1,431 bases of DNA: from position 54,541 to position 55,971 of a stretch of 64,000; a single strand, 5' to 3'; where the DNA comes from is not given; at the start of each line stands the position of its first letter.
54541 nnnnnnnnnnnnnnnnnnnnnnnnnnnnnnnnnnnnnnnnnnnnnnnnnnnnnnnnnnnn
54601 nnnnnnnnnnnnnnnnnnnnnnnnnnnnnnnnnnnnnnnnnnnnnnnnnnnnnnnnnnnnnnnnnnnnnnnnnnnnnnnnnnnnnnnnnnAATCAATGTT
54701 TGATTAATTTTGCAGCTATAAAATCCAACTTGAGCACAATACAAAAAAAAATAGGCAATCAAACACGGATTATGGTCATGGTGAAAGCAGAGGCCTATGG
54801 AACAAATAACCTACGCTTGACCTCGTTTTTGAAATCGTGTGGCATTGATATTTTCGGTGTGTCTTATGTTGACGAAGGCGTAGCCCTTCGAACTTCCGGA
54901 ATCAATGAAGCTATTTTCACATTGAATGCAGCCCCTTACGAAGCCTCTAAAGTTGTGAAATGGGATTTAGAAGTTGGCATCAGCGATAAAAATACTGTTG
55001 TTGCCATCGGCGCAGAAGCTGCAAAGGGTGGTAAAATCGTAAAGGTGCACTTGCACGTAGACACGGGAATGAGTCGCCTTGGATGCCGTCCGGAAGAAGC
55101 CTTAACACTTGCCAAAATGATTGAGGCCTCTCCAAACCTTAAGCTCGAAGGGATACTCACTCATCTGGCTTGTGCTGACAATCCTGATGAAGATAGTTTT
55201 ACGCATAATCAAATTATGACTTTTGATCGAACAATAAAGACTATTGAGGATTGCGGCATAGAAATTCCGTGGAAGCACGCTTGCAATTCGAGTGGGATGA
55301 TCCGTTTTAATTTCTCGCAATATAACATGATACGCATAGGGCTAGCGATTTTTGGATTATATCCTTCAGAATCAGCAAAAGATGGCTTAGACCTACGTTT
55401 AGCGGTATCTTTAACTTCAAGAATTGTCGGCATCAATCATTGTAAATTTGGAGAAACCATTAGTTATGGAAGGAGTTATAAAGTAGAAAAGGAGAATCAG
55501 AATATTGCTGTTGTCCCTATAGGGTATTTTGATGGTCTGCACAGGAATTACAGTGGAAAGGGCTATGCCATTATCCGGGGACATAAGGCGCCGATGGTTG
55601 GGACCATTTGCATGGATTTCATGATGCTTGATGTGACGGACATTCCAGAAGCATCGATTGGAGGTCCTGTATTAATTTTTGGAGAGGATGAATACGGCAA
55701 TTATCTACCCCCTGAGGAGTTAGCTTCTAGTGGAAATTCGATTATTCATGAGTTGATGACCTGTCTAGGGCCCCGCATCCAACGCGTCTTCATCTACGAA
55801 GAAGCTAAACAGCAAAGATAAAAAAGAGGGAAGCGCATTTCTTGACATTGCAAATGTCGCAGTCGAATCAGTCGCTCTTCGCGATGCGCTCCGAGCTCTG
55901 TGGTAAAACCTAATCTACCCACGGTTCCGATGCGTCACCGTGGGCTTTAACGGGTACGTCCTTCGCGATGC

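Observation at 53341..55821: MurF-like ligase fused in-frame to alanine racemase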

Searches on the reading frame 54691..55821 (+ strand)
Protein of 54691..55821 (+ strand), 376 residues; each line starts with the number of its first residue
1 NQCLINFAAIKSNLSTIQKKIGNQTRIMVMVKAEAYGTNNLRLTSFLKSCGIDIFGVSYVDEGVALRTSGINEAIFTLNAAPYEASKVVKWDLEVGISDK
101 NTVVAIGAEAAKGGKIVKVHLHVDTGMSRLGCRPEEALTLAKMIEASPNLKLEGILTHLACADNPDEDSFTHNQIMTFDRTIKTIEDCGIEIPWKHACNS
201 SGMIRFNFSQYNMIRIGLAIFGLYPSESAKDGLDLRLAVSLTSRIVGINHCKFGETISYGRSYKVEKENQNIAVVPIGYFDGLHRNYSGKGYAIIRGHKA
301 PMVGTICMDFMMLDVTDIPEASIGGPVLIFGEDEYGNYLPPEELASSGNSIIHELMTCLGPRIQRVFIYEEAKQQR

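Call 23: search_solved_structures(query=window:54691-55821:+, max_evalue=1e-30, show_alignments=2)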
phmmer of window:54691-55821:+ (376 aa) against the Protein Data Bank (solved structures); distinct sequences matched with E-value up to 1e-30: 39.
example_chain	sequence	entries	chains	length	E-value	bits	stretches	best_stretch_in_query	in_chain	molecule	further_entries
4ecl_A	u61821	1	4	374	1.1e-62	215.2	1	5-364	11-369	Serine racemase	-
4y2w_A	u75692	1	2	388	1.6e-60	208.1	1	8-372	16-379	Alanine racemase 1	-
5yyc_A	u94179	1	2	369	3.8e-58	200.3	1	5-344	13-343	Alanine racemase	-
5irp_A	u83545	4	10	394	1.8e-56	194.8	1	5-369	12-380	Alanine racemase 2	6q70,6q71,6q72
8zpe_A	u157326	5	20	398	1.8e-56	194.8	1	5-369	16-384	Alanine racemase 2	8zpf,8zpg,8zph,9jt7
4luy_A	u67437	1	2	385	7.5e-48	166.4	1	5-369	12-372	Alanine racemase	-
4lus_A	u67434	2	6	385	1e-47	166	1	5-369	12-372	Alanine racemase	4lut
13ld_A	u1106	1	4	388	1.8e-47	165.2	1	6-369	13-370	Alanine racemase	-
1epv_A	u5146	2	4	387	2.5e-47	164.7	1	6-369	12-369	ALANINE RACEMASE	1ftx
1l6f_A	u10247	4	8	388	2.5e-47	164.7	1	6-369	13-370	alanine racemase | PROTEIN (ALANINE RACEMASE)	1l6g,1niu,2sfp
1bd0_A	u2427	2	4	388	2.5e-47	164.7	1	6-369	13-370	ALANINE RACEMASE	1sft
2vd8_A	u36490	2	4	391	4.9e-47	163.7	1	6-369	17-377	ALANINE RACEMASE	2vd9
3ha1_A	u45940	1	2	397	5.2e-47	163.7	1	6-369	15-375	Alanine racemase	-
1xqk_A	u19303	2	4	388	8.9e-47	162.9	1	6-369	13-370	Alanine racemase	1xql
1vfh_A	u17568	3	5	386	3.1e-43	151.2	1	5-368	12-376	alanine racemase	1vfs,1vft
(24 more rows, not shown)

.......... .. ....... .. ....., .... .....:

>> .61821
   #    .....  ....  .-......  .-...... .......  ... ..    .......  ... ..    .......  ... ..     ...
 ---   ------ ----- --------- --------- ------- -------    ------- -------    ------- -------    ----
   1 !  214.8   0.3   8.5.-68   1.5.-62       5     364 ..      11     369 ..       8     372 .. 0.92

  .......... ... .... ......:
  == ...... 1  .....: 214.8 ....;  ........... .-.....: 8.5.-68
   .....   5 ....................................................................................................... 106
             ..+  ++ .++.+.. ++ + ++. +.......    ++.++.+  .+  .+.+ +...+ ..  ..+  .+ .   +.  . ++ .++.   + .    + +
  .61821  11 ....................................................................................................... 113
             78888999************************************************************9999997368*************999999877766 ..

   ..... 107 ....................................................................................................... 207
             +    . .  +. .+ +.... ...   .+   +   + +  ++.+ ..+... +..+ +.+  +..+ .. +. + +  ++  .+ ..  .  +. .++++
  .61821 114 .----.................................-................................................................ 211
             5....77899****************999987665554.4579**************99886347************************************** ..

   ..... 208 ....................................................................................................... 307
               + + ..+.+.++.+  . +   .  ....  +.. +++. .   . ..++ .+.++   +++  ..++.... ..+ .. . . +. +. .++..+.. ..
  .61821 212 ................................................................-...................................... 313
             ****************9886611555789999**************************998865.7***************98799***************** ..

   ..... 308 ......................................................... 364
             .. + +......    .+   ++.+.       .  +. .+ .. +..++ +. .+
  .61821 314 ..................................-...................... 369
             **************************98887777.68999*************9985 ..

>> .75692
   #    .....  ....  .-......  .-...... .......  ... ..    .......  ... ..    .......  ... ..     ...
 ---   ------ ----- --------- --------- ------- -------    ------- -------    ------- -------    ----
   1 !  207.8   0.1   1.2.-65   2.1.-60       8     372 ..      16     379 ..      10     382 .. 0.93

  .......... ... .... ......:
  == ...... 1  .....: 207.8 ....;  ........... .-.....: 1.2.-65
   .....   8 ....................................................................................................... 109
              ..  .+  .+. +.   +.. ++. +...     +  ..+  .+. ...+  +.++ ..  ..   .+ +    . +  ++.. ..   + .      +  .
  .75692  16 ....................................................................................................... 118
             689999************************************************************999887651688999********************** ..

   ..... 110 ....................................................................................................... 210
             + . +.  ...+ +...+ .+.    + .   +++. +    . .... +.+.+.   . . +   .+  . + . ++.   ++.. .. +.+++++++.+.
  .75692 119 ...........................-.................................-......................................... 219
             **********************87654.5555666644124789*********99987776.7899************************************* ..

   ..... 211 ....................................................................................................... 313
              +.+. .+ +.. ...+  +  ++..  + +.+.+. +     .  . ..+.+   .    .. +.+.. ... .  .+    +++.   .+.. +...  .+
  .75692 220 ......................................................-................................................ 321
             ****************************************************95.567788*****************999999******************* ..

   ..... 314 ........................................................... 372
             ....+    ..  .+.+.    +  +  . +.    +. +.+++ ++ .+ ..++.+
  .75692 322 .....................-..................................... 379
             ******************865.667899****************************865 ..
